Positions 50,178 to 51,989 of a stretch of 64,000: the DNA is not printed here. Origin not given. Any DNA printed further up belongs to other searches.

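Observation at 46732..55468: Nitrogenase-like (NifH/D/K-type) enzyme operon embedded in cysteine synthesis and sulfonate-type ABC transport genes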

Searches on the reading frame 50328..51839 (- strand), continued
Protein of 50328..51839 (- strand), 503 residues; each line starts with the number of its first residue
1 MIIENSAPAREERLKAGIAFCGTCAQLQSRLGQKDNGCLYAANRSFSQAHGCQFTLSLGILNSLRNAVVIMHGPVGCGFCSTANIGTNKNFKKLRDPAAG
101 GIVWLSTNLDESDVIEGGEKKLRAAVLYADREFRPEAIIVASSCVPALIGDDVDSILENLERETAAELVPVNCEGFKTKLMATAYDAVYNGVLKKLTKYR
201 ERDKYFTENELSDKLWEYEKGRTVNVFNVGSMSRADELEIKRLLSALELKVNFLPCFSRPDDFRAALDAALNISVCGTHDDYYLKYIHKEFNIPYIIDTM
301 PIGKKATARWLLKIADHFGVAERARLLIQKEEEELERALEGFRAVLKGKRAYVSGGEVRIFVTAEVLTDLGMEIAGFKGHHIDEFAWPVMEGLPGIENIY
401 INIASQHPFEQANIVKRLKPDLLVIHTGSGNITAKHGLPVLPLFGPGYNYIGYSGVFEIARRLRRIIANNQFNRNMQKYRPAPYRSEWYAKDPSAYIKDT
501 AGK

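Call 62: find_encoding_contigs(protein=P0121, flank=8000, max_places=1)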
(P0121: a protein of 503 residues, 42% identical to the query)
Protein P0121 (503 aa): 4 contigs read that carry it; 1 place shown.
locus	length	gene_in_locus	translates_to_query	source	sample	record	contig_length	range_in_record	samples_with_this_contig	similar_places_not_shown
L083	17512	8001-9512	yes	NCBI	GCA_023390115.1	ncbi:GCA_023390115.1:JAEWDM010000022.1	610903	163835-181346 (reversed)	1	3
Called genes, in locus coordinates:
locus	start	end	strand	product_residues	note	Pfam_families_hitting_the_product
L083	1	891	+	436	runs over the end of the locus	PF00501:AMP-binding, PF03321:GH3 (weak), PF04443:LuxE (faint), PF14535:AMP-binding_C_2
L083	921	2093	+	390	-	PF00155:Aminotran_1_2, PF01041:DegT_DnrJ_EryC1, PF01212:Beta_elim_lyase (faint), PF01053:Cys_Met_Meta_PP (weak), PF01276:OKR_DC_1 (weak)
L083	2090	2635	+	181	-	PF01558:POR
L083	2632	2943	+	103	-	PF13484:Fer4_16 (faint), PF13187:Fer4_9 (faint), PF12797:Fer4_2 (faint), PF12837:Fer4_6 (weak), PF13237:Fer4_10 (weak), PF14697:Fer4_21, PF12838:Fer4_7 (weak), PF00037:Fer4 (weak)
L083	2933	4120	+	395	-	PF01855:POR_N, PF02780:Transketolase_C, PF17147:PFOR_II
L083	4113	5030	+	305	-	PF02775:TPP_enzyme_C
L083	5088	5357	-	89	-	PF10087:DUF2325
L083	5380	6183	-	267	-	PF05448:AXE1 (faint), PF01738:DLH (faint), PF02129:Peptidase_S15, PF20434:BD-FAE (weak), PF12146:Hydrolase_4, PF00561:Abhydrolase_1, PF12697:Abhydrolase_6, PF00326:Peptidase_S9, +1 more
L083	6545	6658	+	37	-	-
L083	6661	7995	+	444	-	PF00148:Oxidored_nitro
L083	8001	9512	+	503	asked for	PF00148:Oxidored_nitro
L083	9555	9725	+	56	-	-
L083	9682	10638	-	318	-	PF04055:Radical_SAM, PF16199:Radical_SAM_C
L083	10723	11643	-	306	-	PF00248:Aldo_ket_red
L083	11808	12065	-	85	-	PF12637:TSCPD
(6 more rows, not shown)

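Call 66: predict_structure(alignment_id=A1)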
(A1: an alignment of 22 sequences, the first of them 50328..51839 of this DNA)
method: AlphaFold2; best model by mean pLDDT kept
length: 503 residues; sequences in the alignment: 22
mean_pLDDT: 71.1   pTM: 0.73
mean pLDDT of the five models: 71.1, 67.6, 64.6, 63.4, 61.1
residues with pLDDT >= 90: 86; 70-90: 200; 50-70: 135; < 50: 82
segments of 3 or more residues with pLDDT < 50: 1-14, 40-56, 75-100, 146-150, 174-183, 428-431
pLDDT, mean of each block of 10 residues (from residue 1): 39 52 80 60 37 48 66 52 29 39 62 69 83 77 55 77 82 47 54 66 58 83 82 81 94 66 71 76 79 83 89 94 97 95 92 79 89 85 62 77 65 81 71 70 74 93 88 78 75 64 45
secondary structure, 60 per line:
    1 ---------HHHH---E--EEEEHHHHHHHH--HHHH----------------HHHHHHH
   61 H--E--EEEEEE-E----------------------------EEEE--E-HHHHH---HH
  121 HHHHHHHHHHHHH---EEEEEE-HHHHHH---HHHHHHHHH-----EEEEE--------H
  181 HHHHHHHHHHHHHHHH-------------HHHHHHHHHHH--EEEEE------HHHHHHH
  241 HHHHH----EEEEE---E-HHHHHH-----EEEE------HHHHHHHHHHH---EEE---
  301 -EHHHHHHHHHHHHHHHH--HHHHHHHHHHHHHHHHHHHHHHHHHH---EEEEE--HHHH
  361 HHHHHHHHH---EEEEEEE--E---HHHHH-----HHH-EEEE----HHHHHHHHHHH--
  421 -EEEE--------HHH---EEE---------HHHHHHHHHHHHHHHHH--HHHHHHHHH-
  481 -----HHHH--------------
elements in order: H10-13 E20-23 H24-31 H34-37 H54-61 E67-72 E103-106 H111-115 H119-133 E137-142 H144-149 H153-161 E167-171 H180-196 H210-220 E223-227 H234-245 E250-254 H260-265 E271-274 H281-291 E295-297 H303-318 H321-346 E350-354 H357-369 E373-379 H386-390 E400-403 H408-418 E422-425 E440-442 H452-468 H471-479 H486-489

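Call 68: fold_search(model_id=the predicted structure, library=pdb)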
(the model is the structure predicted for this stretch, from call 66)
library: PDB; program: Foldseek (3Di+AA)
matches with E <= 10: 1315; with E <= 0.001: 167
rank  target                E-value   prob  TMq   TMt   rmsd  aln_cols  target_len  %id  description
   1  9fmg_A                1.3e-31  1.00  0.79  0.85   3.5       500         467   26  Methylthio-alkane reductase complex (released 2025-09-17)
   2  9d9u_A                4.7e-27  1.00  0.66  0.86   3.6       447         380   25  Rhodospirillum rubrum Nitrogenase-like Methylthio-alkane Reductase Complex with an Oxidized P-cluster (released 2025-11-05)
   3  9d9u_B                1.1e-26  1.00  0.65  0.85   3.6       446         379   24  Rhodospirillum rubrum Nitrogenase-like Methylthio-alkane Reductase Complex with an Oxidized P-cluster (released 2025-11-05)
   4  5koh_A                8.3e-25  1.00  0.70  0.73   7.7       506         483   22  Nitrogenase MoFeP from Gluconacetobacter diazotrophicus in dithionite reduced state (released 2016-09-21)
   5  7uta_A                1.1e-24  1.00  0.67  0.71   5.8       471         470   22  CryoEM structure of Azotobacter vinelandii nitrogenase complex (2:1 FeP:MoFeP) inhibited by BeFx during catalytic N2 r (released 2022-08-17)
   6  5koh_C                1.1e-24  1.00  0.70  0.72   7.7       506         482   22  Nitrogenase MoFeP from Gluconacetobacter diazotrophicus in dithionite reduced state (released 2016-09-21)
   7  6o7l_A                1.2e-24  1.00  0.66  0.70   6.7       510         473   21  Nitrogenase MoFeP mutant S188A from Azotobacter vinelandii in the dithionite reduced state after redox cycling (released 2019-06-19)
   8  9hbn_A                1.9e-24  1.00  0.69  0.73   6.8       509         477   21  A. vinelandii nitrogenase MoFe protein Anc1b (released 2025-09-10)
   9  5koj_C                2.0e-24  1.00  0.69  0.72   5.0       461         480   23  Nitrogenase MoFeP protein in the IDS oxidized state (released 2016-09-14)
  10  5koj_A                2.2e-24  1.00  0.70  0.73   7.7       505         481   22  Nitrogenase MoFeP protein in the IDS oxidized state (released 2016-09-14)
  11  7uta_C                2.4e-24  1.00  0.70  0.74   7.5       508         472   22  CryoEM structure of Azotobacter vinelandii nitrogenase complex (2:1 FeP:MoFeP) inhibited by BeFx during catalytic N2 r (released 2022-08-17)
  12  9nsv_C                3.6e-24  1.00  0.71  0.74   7.2       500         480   21  CryoEM structure of ancestral nitrogenase MoFe-protein (released 2025-07-16)
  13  9hbc_A                4.7e-24  1.00  0.68  0.71   8.1       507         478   22  A. vinelandii nitrogenase MoFe protein Anc2 (released 2025-09-10)
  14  6bbl_A                5.3e-24  1.00  0.70  0.73   7.4       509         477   24  Crystal structure of the a-96Gln MoFe protein variant in the presence of the substrate acetylene (released 2018-01-10)
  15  8e3u_C                9.2e-24  1.00  0.66  0.70   5.4       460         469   22  Nickel-reconstituted nitrogenase MoFeP mutant S188A from Azotobacter vinelandii after IDS oxidation (released 2022-12-14)
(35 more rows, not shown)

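Call 81: list_cluster_members(proteins=[P0145, P0140, P0153, P0148, P0175, P0149, P0190, P0133, P0132, P0123])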
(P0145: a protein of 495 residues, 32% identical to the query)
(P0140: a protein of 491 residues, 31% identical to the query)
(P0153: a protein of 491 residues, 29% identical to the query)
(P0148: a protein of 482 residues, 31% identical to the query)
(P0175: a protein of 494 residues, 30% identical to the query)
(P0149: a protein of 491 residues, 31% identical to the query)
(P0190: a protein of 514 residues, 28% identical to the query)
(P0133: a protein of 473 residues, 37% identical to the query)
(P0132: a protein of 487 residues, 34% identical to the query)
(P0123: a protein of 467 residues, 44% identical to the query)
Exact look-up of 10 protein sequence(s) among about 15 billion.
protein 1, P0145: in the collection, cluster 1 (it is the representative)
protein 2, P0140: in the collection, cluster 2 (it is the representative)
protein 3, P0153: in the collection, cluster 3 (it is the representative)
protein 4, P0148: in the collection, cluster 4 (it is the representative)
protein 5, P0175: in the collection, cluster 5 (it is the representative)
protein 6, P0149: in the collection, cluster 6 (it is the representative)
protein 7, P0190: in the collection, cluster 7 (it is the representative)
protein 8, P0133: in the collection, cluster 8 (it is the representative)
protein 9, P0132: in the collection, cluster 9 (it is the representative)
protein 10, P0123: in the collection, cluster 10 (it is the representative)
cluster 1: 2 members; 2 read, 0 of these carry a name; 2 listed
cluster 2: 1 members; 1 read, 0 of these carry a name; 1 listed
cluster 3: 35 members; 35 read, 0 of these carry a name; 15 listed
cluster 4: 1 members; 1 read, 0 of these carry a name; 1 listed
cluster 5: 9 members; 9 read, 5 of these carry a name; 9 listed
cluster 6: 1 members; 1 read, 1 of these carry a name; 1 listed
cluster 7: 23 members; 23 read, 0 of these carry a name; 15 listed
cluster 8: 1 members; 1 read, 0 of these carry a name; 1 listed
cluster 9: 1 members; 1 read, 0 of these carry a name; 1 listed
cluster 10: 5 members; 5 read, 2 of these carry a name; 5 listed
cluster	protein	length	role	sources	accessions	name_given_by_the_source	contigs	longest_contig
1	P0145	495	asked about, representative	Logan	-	-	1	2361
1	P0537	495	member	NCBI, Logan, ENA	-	-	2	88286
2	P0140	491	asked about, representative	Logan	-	-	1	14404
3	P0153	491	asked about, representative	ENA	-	-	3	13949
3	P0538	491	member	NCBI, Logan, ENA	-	-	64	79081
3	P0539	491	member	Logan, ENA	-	-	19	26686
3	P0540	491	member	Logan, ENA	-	-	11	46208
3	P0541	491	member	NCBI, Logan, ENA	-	-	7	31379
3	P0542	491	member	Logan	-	-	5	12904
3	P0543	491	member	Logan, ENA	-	-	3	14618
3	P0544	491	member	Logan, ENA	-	-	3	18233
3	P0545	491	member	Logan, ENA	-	-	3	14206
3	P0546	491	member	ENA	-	-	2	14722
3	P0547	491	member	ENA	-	-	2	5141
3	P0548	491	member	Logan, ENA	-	-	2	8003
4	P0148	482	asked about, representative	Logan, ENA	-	-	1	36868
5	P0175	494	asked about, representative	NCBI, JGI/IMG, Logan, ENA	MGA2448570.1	MAG: nitrogenase component 1 [Polyangiaceae bacterium]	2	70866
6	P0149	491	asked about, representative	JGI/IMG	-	nitrogenase molybdenum-iron protein alpha chain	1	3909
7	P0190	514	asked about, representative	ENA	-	-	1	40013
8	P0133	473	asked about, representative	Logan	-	-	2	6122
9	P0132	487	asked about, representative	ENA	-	-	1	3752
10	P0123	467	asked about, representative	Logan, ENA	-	-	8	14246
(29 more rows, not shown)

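Call 85: search_protein_families(library=pfam, proteins=[L008:4388-5149:-, L008:5153-6802:-, L008:6795-7943:-, L008:8500-9555:-, L008:11420-12493:-, L002:52-1131:+, L020:1911-3089:-, L020:12083-13243:-, L002:11496-12281:+, L002:13594-14579:+], max_evalue=0.0001)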
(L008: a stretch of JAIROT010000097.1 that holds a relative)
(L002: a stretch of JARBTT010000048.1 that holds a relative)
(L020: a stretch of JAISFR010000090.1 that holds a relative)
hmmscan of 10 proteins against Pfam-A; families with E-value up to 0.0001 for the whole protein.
L008:4388-5149:- (253 aa): 1 family
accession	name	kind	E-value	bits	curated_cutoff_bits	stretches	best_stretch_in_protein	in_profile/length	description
PF01208.23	URO-D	-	2e-16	60.4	23.9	1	25-196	65-249/346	Uroporphyrinogen decarboxylase (URO-D)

L008:5153-6802:- (549 aa): 2 families
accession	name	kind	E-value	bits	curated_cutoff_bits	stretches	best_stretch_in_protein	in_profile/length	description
PF14574.11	RACo_C_ter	-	1.9e-65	221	27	1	297-547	3-247/261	C-terminal domain of RACo the ASKHA domain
PF17651.6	Raco_middle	-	1.3e-50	171.6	26.8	1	134-291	1-161/163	RACo middle region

L008:6795-7943:- (382 aa): 1 family
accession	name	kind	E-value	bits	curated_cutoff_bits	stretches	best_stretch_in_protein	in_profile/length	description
PF01208.23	URO-D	-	1.3e-69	235.3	23.9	1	46-378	3-345/346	Uroporphyrinogen decarboxylase (URO-D)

L008:8500-9555:- (351 aa): 1 family
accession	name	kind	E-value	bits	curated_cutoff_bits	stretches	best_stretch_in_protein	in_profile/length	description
PF01208.23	URO-D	-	1.5e-56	192.3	23.9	1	48-345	46-346/346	Uroporphyrinogen decarboxylase (URO-D)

L008:11420-12493:- (357 aa): 4 families
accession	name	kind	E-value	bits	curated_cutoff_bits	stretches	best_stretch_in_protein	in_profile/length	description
PF13379.11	NMT1_2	-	3e-21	76.8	24.7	1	39-267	6-243/252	NMT1-like family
PF09084.16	NMT1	-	1.5e-13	51.6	20.5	1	49-263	2-212/216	NMT1/THI5 like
PF12974.12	Phosphonate-bd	-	5.2e-08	33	27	1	67-211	28-174/242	ABC transporter, phosphonate, periplasmic substrate-binding protein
PF03180.19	Lipoprotein_9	-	8.9e-07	28.8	27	0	59-168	17-121/236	NlpA lipoprotein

L002:52-1131:+ (359 aa): 3 families
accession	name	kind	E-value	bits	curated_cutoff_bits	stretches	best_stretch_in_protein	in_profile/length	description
PF09084.16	NMT1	-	4.8e-19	69.6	20.5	1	51-261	4-214/216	NMT1/THI5 like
PF13379.11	NMT1_2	-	8.9e-09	36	24.7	1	55-260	22-241/252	NMT1-like family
PF12974.12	Phosphonate-bd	-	5.4e-05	23.1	27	0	139-217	101-188/242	ABC transporter, phosphonate, periplasmic substrate-binding protein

L020:1911-3089:- (392 aa): 0 families

L020:12083-13243:- (386 aa): 0 families

L002:11496-12281:+ (261 aa): 8 families
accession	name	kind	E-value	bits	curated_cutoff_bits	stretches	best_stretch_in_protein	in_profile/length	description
PF12146.15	Hydrolase_4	-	7.1e-22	78.3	27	2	29-155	5-125/239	Serine aminopeptidase, S33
PF00561.26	Abhydrolase_1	-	4e-11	43.5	25.8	1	29-122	1-85/245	alpha/beta hydrolase fold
PF12697.13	Abhydrolase_6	-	9.8e-11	43.2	26.3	1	31-161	1-116/217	Alpha/beta hydrolase family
PF02129.25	Peptidase_S15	-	4.8e-10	40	23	1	13-125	4-114/262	X-Pro dipeptidyl-peptidase (S15 family)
PF00326.27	Peptidase_S9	-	1.8e-09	37.9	22.6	0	187-224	134-170/213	Prolyl oligopeptidase family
PF05057.20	DUF676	-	5.8e-06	26.4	20.3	1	28-120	5-92/217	Putative serine esterase (DUF676)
PF20434.5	BD-FAE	-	6.3e-06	26.3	26.8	0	188-222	179-213/215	BD-FAE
PF03959.19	FSH1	-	7.7e-05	22.9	21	0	185-230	147-192/211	Serine hydrolase (FSH1)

L002:13594-14579:+ (328 aa): 1 family
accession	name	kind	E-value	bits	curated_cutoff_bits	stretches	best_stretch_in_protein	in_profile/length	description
PF12704.14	MacB_PCD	-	1.5e-08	35.7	27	1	26-244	5-206/207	MacB-like periplasmic core domain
